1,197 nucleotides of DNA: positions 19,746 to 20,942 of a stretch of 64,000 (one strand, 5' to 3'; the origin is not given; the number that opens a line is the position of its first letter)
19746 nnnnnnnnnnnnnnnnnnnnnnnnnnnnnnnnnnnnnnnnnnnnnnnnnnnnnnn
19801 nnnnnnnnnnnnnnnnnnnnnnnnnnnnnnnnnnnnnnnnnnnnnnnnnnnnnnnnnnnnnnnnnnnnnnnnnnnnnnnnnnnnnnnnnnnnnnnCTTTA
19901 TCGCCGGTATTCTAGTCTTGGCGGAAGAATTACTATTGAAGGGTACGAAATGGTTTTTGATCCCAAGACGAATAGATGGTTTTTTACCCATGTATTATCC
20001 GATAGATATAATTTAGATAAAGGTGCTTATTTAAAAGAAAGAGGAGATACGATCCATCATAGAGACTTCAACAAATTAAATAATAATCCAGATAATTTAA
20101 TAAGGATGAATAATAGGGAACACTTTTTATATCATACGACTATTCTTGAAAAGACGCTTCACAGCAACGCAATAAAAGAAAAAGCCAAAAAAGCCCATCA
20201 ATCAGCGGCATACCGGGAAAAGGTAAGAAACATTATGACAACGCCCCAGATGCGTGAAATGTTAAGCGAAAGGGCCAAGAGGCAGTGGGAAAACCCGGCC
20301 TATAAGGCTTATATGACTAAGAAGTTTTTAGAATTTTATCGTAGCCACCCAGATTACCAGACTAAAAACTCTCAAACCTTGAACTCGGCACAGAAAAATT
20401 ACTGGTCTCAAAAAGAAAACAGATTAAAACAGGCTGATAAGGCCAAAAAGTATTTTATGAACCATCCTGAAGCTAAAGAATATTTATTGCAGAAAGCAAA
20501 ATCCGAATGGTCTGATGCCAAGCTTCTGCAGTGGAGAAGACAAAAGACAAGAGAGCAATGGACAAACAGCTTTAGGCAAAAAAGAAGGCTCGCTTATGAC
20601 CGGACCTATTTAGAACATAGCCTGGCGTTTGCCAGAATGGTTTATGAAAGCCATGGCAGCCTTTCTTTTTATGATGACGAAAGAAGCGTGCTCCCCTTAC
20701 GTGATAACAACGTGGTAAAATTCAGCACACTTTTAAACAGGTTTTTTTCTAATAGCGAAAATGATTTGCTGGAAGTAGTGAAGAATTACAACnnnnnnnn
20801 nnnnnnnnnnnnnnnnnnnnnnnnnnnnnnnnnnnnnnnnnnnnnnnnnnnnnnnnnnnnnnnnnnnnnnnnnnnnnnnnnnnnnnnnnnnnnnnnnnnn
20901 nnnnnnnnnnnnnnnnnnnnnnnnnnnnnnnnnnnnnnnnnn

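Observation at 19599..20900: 434-aa intein with HNH endonuclease domain inside the GyrB Toprim motif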

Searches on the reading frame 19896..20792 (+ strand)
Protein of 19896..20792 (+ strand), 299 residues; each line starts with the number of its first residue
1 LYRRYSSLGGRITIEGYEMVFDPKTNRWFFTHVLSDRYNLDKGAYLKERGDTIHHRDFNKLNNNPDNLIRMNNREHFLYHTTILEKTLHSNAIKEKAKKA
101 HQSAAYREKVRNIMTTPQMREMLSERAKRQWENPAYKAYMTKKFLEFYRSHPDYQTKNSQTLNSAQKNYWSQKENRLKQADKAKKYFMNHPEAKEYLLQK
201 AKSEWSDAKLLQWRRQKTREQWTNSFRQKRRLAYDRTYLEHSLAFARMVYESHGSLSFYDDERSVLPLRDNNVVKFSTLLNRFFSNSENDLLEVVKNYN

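Call 41: search_protein_families(library=pfam, alignment_id=A2, max_evalue=0.01)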
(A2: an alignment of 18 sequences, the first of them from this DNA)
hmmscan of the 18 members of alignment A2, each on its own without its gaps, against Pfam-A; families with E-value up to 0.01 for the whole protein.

A. member 1, seq(299 aa): 1 family
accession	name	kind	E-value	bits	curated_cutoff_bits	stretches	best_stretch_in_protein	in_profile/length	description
PF13392.12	HNH_3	-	0.0005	20.1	24.8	1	52-76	20-44/46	HNH endonuclease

B. families by the number of members that match (of 18 scanned): 2 families
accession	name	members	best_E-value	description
PF13392.12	HNH_3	11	1.5e-05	HNH endonuclease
PF03221.22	HTH_Tnp_Tc5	1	0.0055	Tc5 transposase DNA-binding domain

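Call 42: search_solved_structures(query=A2, max_evalue=10, show_alignments=3)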
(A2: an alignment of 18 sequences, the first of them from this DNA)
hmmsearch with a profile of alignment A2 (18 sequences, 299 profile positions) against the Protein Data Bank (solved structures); distinct sequences matched with E-value up to 10: 4.
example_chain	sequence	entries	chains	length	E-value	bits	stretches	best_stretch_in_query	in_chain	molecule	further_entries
1i49_A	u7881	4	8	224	0.6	12.8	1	255-299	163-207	ARFAPTIN 2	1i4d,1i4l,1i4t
6s2c_A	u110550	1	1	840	1.5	11.5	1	173-226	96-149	Capsid protein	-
6s2c_B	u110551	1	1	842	1.5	11.5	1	173-226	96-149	Capsid protein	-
7d0k_A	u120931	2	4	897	1.6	11.4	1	173-226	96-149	Capsid protein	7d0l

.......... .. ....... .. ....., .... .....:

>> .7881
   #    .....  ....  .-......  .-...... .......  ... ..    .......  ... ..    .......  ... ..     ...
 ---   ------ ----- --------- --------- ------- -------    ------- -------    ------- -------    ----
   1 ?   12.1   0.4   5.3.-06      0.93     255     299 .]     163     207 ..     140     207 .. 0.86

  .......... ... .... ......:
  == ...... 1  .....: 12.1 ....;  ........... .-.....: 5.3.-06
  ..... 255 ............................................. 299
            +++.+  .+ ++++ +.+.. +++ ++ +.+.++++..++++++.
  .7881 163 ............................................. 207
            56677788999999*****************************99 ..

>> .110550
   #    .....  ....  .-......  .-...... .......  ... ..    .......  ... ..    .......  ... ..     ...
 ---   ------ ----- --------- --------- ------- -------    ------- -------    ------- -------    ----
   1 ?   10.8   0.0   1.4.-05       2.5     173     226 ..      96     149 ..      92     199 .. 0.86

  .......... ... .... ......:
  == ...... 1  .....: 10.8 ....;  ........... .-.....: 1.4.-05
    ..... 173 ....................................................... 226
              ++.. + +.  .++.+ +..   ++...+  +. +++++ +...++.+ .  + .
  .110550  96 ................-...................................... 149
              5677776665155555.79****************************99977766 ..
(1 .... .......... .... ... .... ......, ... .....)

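Call 54: predict_structure(alignment_id=A2)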
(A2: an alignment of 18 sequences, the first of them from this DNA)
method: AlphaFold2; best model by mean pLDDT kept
length: 299 residues; sequences in the alignment: 18
mean_pLDDT: 83.6   pTM: 0.38
mean pLDDT of the five models: 83.6, 82.8, 82.1, 82.1, 81.7
residues with pLDDT >= 90: 146; 70-90: 95; 50-70: 55; < 50: 3
segments of 3 or more residues with pLDDT < 50: none
pLDDT, mean of each block of 10 residues (from residue 1): 72 70 78 72 64 54 57 69 67 83 93 94 94 93 95 95 95 96 95 92 88 87 87 91 92 91 73 90 93 90
secondary structure, 60 per line:
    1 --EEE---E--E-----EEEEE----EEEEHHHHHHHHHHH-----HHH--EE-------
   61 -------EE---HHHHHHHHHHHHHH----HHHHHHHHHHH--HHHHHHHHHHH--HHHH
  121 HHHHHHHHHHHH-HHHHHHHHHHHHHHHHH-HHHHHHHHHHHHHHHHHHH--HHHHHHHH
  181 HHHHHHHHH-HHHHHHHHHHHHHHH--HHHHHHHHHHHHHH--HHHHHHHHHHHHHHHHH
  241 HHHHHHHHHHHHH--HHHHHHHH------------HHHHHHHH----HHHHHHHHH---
elements in order: E3-5 E18-22 E27-30 H31-41 H73-86 H91-101 H104-114 H117-132 H134-150 H152-170 H173-189 H191-205 H208-221 H224-253 H256-263 H276-283 H288-296

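Call 58: fold_search(model_id=the predicted structure, library=pdb)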
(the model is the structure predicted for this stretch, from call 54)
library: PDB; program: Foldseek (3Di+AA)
matches with E <= 10: 5; with E <= 0.001: 0
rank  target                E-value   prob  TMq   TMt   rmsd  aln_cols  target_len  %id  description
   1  9jb5_B                5.7e+00  0.06  0.06  0.14   6.4        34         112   15  Crystal structure of Arabidopsis theliana FRATAXIN HOMOLOG (released 2025-01-01)
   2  2wwc                  6.9e+00  0.05  0.05  0.04   7.7        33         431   18  3D-structure of the modular autolysin LytC from Streptococcus pneumoniae in complex with synthetic peptidoglycan ligand (released 2010-04-21)
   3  3p5j_B                7.3e+00  0.01  0.10  0.13  11.2       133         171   10  The structure of the human RNase H2 complex defines key interaction interfaces relevant to enzyme function and human d (released 2010-11-17)
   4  7d8k_MODEL_1_A        8.8e+00  0.03  0.09  0.28   6.8        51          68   20  Solution structure of the methyl-CpG binding domain of MBD6 from Arabidopsis thaliana (released 2021-10-20)
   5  9jb5_A                9.3e+00  0.04  0.07  0.13   6.4        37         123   14  Crystal structure of Arabidopsis theliana FRATAXIN HOMOLOG (released 2025-01-01)

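Call 63: fold_search(model_id=the predicted structure, library=viral)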
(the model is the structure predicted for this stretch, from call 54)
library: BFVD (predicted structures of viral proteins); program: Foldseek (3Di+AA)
matches with E <= 10: 59; with E <= 0.001: 0
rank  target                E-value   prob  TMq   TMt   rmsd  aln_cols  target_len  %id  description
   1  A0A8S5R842            8.6e-02  0.85  0.16  0.35   9.7       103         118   30  HNH endonuclease [virus sp. ctnRj46]
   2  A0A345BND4            2.1e-01  0.44  0.24  0.18  23.5       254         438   18  (no name in the UniProt tables at hand)
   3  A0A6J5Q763            1.0e+00  0.60  0.18  0.41   8.2       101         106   17  Uncharacterized protein [uncultured Caudovirales phage]
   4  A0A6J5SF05            1.7e+00  0.09  0.11  0.06  21.9       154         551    9  Uncharacterized protein [uncultured Caudovirales phage]
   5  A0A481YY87            1.9e+00  0.04  0.09  0.17   9.8        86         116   16  Uncharacterized protein [Marseillevirus LCMAC201]
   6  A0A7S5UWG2            2.0e+00  0.06  0.10  0.10  18.6       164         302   16  (no name in the UniProt tables at hand)
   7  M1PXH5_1              2.3e+00  0.09  0.11  0.04  15.7       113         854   13  Outer membrane autotransporter [Prochlorococcus phage P-SSP6]
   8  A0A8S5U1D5            2.6e+00  0.07  0.14  0.18  11.3       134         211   21  Homing endonuclease [Siphoviridae sp. cttuu15]
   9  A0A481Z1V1            2.6e+00  0.02  0.08  0.14  19.8       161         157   11  Uncharacterized protein [Mimivirus LCMiAC01]
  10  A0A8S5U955            2.9e+00  0.02  0.09  0.10  17.2       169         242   13  DNA packaging protein [Myoviridae sp. ct9Uc11]
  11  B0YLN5                3.1e+00  0.04  0.13  0.17  13.9       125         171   14  Uncharacterized protein [Glossina hytrovirus (isolate Glossina pallidipes/Ethiopia/Seibersdorf/-)]
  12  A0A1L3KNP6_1          3.5e+00  0.03  0.12  0.04  28.2       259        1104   13  (no name in the UniProt tables at hand)
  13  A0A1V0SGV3            3.5e+00  0.01  0.10  0.08  31.8       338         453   12  Uncharacterized protein [Hokovirus HKV1]
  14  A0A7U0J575            3.7e+00  0.06  0.06  0.21   4.5        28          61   18  (no name in the UniProt tables at hand)
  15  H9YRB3                4.5e+00  0.06  0.14  0.25   8.7       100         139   23  (no name in the UniProt tables at hand)
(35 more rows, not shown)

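Call 70: search_dna_similar(query=window:19896-20792:+, collection=phages, mode=protein, max_evalue=0.001, max_rows=15)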
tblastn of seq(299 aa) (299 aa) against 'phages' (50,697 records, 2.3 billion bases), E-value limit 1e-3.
Records with a match: 3; places in all: 3; records where one place covers at least 80% of the query: 2.
Best place of each record, by identity: <60% 3.
By first word of the organism name: Bacillus 2; uncultured 1.
By host as written in the record: Bacillus subtilis W-23-S(r); Bacillus licheniformis ATCC 9945a 2; - 1.
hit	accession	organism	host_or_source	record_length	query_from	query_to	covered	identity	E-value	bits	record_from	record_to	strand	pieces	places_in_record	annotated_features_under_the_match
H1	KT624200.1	Bacillus phage SP-15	Bacillus subtilis W-23-S(r); Bacillus ...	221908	16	299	95%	22.0%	1e-7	59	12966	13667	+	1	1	hypothetical protein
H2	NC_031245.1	Bacillus phage SP-15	Bacillus subtilis W-23-S(r); Bacillus ...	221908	16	299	95%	22.0%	1e-7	59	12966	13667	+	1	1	hypothetical protein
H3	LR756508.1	uncultured phage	metagenomic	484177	1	137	46%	32.2%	4e-6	54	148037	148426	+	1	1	record has no annotation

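Call 71: search_dna_similar(query=window:19896-20792:+, collection=plasmids, mode=protein, max_evalue=0.001, max_rows=15)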
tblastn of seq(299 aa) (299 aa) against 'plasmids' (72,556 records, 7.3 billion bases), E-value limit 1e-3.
Records with a match: 1; places in all: 1; records where one place covers at least 80% of the query: 1.
Best place of each record, by identity: <60% 1.
By first word of the organism name: Bernardetia 1.
By predicted mobility (MOB-suite, as given by PLSDB): non-mobilizable 1.
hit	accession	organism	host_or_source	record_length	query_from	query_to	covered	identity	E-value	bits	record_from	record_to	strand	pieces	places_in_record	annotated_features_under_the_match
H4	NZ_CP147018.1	Bernardetia sp. Wsw4-3y2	Red alga,Red algae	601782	1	299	100%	44.3%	1e-74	255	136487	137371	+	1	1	gyrB: DNA topoisomerase (ATP-hydrolyzing) subunit B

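Call 72: get_annotated_region(hit=H1, flank=2500)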
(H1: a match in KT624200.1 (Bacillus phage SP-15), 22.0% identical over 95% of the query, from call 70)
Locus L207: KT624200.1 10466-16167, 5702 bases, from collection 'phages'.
description: Bacillus phage SP-15, complete genome.
organism: Bacillus phage SP-15 (NCBI taxid 1792032)
taxonomy: Viruses; Duplodnaviria; Heunggongvirae; Uroviricota; Caudoviricetes; Thornevirus; Thornevirus SP15
host: Bacillus subtilis W-23-S(r); Bacillus licheniformis ATCC 9945a; source: soil sample; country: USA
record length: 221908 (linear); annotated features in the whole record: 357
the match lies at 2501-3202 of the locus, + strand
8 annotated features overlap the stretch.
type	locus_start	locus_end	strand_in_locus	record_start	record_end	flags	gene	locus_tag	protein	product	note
CDS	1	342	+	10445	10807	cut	-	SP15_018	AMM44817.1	hypothetical protein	-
CDS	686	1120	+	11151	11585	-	-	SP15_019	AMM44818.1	hypothetical protein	similar to YP_001918130.1 conserved hypothetical protein [Natranaerobius thermophilus JW/NM-WN-LF]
CDS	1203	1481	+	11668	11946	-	-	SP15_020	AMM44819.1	hypothetical protein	-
CDS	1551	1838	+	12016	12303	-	-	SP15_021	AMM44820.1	hypothetical protein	-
CDS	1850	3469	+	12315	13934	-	-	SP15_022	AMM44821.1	hypothetical protein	similar to YP_002371855.1 hypothetical protein PCC8801_1648 [Cyanothece sp. PCC 8801]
CDS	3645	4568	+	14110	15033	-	-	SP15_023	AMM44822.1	holliday junction resolvase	similar to ADB28377.1 hypothetical protein [Bacillus phage 250]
CDS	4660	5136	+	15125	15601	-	-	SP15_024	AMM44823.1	hypothetical protein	-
CDS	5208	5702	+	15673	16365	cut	-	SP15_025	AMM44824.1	hypothetical protein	-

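Call 73: search_protein_families(library=pfam, proteins=[L207:1850-3466:+], max_evalue=0.01)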
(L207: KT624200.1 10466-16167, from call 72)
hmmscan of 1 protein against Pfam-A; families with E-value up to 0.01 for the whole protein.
L207:1850-3466:+ (539 aa): 1 family
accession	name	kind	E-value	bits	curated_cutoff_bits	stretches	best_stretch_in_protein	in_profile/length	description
PF14890.11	Intein_splicing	-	9.5e-17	61.7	35.8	1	130-486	10-155/155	Intein splicing domain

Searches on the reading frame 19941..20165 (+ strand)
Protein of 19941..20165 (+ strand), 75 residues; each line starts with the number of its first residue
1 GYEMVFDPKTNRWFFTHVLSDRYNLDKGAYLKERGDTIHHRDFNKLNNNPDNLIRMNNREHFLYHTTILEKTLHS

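Call 69: search_protein_families(library=pfam, proteins=[window:19941-20165:+], max_evalue=10)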
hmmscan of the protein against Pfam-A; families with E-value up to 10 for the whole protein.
seq(75 aa): 3 families
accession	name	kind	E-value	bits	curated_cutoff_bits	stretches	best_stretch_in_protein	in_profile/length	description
PF13392.12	HNH_3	-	6.4e-05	22.9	24.8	1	37-61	20-44/46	HNH endonuclease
PF13980.11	UPF0370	-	0.072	13.6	28.1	1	19-52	23-56/61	Uncharacterised protein family (UPF0370)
PF12681.13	Glyoxalase_2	-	0.1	13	30.1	1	9-64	12-66/118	Glyoxalase-like domain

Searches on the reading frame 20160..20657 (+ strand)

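Call 69: search_protein_families(library=pfam, proteins=[window:20160-20657:+], max_evalue=10)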
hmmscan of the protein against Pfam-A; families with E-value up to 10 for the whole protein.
seq(166 aa): 4 families
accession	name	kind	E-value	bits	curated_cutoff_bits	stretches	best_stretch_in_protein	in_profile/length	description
PF17898.6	GerD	-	0.12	12.8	29.5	1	14-55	68-109/114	Spore germination GerD central core domain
PF17261.7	DUF5327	-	2.4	9.4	27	1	7-72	17-82/95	Family of unknown function (DUF5327)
PF06133.16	Com_YlbF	-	7.3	7.6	23.9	1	66-111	41-85/105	Control of competence regulator ComK, YlbF/YmcA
PF14752.11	RBP_receptor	-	9.1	5.3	25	1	45-118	513-588/605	Retinol binding protein receptor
